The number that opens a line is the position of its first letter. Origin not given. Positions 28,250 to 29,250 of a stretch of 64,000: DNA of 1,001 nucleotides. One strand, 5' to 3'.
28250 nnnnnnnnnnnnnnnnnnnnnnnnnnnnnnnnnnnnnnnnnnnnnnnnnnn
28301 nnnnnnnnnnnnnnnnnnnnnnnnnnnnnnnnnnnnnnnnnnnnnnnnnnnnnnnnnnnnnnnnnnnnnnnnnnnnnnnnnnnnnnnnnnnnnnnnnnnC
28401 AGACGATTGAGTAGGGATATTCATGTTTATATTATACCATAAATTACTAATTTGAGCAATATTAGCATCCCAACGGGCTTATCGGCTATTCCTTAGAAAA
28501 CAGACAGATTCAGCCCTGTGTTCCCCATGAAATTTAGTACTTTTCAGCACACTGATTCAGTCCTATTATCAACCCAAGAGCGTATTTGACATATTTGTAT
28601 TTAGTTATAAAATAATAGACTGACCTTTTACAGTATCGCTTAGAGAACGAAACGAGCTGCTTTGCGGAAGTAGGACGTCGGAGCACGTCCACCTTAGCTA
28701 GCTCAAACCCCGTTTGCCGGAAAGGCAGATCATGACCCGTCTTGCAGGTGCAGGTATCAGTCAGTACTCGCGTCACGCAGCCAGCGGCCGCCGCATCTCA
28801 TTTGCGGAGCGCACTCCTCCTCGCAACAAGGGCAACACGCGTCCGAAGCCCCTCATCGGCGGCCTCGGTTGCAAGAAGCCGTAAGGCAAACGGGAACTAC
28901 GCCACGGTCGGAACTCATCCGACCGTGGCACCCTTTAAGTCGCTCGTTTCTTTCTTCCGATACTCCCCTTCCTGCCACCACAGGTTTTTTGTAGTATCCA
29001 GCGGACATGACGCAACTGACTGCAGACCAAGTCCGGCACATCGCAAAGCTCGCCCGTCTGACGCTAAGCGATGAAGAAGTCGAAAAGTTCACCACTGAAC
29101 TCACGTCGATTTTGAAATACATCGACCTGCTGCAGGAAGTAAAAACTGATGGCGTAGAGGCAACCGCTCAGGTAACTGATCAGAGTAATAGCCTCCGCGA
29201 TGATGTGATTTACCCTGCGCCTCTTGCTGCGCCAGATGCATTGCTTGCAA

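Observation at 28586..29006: Promoter-preceded ~320 nt GC-rich element with three nested long-range helices upstream of gatC: candidate novel structured RNA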

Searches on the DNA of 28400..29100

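Call 4: search_rna_families(source=window, start=28400, end=29100, threshold=evalue, max_evalue=10, show_alignments=4)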
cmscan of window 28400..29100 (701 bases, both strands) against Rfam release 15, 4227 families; matches with E-value up to 10: 3.
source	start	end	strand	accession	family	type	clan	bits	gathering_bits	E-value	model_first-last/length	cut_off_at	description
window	28797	28934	+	RF02344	ar14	Gene; sRNA;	-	13.7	58.8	4.7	1-123/123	no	Alphaproteobacterial ar14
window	28549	28612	-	RF02288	TtnuCD11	Gene; snRNA; snoRNA; CD-box;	-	13.1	70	3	1-74/74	no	Tetrahymena snoRNA TtnuCD11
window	28791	28929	+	RF00627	P15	Gene;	-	12.7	70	4.9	1-119/119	no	Pseudomonas sRNA P15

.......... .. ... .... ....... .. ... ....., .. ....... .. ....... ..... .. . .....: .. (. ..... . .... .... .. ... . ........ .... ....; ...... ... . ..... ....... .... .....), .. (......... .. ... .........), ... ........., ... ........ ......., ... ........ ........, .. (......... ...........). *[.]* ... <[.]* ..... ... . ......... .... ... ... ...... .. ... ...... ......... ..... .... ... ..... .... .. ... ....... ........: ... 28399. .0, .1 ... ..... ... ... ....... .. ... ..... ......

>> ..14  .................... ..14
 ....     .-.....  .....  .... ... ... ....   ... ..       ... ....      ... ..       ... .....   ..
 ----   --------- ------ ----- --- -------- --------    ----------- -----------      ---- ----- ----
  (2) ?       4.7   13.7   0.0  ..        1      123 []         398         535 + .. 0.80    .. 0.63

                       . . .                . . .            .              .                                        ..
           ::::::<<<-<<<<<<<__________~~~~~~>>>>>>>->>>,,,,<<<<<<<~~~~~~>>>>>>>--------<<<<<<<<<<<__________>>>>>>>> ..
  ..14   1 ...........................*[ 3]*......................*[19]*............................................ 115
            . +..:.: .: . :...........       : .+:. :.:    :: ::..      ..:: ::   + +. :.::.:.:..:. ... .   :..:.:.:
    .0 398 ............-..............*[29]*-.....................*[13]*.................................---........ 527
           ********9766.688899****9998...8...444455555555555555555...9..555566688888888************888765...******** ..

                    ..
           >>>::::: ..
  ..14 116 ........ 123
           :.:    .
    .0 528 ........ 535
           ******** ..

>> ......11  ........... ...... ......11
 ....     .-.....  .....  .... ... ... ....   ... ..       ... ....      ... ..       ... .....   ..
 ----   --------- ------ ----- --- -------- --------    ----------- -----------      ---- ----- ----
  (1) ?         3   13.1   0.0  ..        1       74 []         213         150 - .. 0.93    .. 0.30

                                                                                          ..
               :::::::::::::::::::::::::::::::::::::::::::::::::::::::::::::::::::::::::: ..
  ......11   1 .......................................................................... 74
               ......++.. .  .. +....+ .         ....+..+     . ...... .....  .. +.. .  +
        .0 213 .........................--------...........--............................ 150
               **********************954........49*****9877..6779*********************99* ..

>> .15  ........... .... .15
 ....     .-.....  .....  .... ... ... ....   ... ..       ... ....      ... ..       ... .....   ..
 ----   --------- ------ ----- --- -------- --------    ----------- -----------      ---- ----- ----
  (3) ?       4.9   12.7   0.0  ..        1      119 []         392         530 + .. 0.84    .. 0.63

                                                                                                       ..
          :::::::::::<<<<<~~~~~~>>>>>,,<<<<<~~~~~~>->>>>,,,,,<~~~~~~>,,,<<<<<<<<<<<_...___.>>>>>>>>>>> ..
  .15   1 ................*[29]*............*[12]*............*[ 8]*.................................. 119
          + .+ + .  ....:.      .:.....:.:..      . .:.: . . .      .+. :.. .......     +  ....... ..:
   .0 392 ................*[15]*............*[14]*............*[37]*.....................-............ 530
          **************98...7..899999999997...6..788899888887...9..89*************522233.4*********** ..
